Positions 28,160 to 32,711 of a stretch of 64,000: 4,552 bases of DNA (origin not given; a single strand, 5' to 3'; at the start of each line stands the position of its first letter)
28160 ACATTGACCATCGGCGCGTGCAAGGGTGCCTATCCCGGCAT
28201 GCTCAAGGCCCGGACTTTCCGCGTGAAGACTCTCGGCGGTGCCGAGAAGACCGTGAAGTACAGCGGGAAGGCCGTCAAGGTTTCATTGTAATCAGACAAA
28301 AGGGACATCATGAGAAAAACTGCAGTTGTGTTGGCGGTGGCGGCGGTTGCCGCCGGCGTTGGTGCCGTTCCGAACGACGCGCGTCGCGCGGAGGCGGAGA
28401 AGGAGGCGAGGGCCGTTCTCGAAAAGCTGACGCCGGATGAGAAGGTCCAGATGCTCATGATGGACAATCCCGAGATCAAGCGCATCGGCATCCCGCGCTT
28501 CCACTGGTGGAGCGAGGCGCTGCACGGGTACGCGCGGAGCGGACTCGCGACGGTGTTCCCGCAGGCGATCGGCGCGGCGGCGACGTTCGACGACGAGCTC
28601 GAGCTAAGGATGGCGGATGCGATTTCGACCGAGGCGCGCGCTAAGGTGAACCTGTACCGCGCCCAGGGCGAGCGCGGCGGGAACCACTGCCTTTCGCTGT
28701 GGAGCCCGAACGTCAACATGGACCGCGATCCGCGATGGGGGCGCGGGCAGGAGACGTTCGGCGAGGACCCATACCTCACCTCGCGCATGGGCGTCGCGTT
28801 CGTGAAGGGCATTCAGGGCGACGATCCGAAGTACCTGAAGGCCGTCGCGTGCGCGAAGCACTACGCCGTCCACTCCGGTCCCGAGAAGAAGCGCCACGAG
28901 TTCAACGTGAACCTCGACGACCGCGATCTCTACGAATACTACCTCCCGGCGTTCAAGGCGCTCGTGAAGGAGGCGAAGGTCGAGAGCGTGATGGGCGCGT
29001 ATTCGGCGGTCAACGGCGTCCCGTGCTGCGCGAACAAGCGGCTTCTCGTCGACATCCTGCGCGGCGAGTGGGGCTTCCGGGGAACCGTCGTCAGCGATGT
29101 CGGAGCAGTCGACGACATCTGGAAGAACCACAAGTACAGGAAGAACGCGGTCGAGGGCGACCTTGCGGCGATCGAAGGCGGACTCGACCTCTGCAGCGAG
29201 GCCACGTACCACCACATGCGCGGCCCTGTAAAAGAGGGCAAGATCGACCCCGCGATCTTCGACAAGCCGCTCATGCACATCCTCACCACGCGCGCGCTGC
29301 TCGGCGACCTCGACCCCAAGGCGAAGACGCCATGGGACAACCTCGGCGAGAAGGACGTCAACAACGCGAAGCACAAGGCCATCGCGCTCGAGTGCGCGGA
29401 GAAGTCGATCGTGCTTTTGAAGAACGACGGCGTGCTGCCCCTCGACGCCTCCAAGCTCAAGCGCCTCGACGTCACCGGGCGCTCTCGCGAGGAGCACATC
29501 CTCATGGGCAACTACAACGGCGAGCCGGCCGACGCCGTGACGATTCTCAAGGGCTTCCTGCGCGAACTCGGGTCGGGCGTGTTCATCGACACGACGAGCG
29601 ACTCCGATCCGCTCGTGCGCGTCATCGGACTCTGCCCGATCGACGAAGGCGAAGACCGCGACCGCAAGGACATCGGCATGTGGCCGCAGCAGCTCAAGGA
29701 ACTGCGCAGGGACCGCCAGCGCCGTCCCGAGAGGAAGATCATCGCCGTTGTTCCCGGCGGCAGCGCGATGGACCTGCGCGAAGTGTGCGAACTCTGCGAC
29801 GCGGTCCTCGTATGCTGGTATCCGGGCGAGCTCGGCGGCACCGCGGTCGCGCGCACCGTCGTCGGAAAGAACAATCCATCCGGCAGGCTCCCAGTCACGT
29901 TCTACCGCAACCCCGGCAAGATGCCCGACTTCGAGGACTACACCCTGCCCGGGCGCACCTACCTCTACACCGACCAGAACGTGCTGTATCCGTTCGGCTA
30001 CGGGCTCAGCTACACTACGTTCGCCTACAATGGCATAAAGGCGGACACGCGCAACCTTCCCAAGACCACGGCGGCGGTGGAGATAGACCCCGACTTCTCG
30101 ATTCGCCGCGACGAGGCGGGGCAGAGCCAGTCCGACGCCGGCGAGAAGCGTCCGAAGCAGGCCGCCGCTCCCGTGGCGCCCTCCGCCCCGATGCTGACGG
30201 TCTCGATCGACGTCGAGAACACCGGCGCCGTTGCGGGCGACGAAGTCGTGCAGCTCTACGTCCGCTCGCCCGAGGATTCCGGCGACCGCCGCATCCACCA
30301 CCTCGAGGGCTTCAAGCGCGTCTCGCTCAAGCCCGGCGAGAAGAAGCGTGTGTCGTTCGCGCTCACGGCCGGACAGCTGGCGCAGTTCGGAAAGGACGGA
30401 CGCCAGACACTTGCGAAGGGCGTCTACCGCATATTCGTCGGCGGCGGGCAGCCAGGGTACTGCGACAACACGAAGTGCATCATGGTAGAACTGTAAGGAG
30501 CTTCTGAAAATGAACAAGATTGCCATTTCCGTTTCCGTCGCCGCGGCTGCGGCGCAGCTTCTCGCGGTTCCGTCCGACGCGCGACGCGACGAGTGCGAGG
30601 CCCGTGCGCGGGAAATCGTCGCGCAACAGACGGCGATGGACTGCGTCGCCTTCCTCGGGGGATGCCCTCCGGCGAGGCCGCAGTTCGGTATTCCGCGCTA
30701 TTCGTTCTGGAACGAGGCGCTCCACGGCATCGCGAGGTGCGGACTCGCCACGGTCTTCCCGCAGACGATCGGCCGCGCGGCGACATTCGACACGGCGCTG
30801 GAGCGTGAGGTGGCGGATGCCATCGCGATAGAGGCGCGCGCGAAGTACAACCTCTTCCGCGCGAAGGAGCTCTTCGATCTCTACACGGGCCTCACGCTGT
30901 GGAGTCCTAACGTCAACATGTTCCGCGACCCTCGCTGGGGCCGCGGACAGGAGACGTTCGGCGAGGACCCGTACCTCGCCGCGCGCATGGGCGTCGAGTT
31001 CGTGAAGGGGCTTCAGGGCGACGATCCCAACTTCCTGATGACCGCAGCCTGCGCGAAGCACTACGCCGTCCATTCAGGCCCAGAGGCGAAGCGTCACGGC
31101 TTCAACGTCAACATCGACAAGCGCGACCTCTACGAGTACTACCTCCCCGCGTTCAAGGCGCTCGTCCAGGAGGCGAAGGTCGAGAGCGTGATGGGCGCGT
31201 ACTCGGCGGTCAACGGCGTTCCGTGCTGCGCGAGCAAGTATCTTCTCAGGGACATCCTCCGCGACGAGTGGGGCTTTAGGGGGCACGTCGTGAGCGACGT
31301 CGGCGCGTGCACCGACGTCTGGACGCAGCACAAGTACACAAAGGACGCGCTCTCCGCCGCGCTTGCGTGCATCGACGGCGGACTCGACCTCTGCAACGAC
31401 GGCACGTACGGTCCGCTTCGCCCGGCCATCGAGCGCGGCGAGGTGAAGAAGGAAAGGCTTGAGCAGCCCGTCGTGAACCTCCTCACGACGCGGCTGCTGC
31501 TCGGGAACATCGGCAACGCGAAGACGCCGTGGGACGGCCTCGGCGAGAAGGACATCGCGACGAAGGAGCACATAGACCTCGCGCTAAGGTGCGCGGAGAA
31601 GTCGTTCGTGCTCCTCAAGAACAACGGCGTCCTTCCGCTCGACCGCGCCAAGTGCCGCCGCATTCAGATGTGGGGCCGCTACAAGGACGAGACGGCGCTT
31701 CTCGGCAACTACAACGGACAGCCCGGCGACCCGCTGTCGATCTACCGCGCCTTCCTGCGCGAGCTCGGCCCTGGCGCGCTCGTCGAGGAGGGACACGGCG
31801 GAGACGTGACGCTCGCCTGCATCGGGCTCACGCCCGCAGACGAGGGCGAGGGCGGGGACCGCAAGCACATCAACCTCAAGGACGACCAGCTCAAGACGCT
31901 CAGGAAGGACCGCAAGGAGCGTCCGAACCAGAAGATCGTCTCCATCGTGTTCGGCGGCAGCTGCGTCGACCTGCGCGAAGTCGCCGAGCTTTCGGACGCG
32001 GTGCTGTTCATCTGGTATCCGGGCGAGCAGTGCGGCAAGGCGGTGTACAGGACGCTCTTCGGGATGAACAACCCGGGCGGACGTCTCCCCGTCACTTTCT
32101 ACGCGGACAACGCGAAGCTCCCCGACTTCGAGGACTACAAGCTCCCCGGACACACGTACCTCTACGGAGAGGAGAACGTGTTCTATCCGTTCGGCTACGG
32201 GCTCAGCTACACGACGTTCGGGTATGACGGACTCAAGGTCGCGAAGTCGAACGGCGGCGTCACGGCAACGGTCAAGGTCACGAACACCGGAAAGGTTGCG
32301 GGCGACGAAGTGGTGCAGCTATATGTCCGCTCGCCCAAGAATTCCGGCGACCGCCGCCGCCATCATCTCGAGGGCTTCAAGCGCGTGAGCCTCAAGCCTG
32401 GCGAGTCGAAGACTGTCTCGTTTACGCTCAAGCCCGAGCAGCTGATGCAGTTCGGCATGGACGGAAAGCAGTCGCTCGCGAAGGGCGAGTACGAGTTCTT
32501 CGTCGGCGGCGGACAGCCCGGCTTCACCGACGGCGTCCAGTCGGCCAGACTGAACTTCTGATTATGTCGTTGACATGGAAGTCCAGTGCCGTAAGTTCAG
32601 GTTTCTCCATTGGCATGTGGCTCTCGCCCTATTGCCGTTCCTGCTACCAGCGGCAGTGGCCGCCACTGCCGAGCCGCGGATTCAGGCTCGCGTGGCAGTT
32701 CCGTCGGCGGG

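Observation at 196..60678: Ten copies of a 66-nt promoter module: two tandem TTGCGY-N4-TTCACG units at a fixed 32-nt distance from an extended -10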

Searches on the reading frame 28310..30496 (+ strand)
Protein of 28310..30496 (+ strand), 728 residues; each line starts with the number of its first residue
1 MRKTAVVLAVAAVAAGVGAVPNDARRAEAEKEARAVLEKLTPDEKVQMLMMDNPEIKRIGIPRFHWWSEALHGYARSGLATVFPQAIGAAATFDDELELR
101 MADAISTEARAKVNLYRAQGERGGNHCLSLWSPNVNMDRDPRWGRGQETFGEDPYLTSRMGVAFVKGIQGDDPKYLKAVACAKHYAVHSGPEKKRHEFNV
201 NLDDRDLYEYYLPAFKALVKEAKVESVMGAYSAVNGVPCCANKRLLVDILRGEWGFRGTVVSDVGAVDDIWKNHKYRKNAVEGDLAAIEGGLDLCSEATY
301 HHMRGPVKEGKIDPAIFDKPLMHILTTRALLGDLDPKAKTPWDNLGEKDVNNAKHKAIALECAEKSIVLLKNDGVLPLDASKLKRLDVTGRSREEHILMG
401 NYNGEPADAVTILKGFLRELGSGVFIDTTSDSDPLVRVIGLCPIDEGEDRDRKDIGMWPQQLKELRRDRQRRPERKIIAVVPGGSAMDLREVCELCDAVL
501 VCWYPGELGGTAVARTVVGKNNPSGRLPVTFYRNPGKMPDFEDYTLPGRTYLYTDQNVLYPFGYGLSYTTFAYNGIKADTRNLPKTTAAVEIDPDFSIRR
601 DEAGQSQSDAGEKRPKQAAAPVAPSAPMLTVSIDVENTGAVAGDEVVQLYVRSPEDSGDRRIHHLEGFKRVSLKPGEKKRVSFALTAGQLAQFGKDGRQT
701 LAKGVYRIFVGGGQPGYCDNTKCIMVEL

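Call 7: search_protein_families(library=pfam, proteins=[window:28310-30496:+])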
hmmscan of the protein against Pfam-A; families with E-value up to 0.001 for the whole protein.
window:28310-30496:+ (728 aa): 3 families
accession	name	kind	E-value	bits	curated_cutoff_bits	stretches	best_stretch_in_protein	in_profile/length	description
PF00933.27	Glyco_hydro_3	-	2.4e-43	149.2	27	1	55-326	57-315/316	Glycosyl hydrolase family 3 N terminal domain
PF01915.27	Glyco_hydro_3_C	-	1.1e-34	120.6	31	1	367-568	1-200/200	Glycosyl hydrolase family 3 C-terminal domain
PF14310.12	Fn3-like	-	2.8e-17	63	25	1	645-712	1-69/71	Fibronectin type III-like domain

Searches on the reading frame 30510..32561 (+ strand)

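Call 7: search_protein_families(library=pfam, proteins=[window:30510-32561:+])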
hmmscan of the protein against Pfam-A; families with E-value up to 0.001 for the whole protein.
window:30510-32561:+ (683 aa): 3 families
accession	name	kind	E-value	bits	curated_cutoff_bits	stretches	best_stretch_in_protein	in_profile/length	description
PF00933.27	Glyco_hydro_3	-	1.4e-43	149.9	27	1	68-325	69-314/316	Glycosyl hydrolase family 3 N terminal domain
PF01915.27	Glyco_hydro_3_C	-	8.6e-36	124.2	31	1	367-567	2-200/200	Glycosyl hydrolase family 3 C-terminal domain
PF14310.12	Fn3-like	-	2.7e-18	66.3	25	1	600-667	1-69/71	Fibronectin type III-like domain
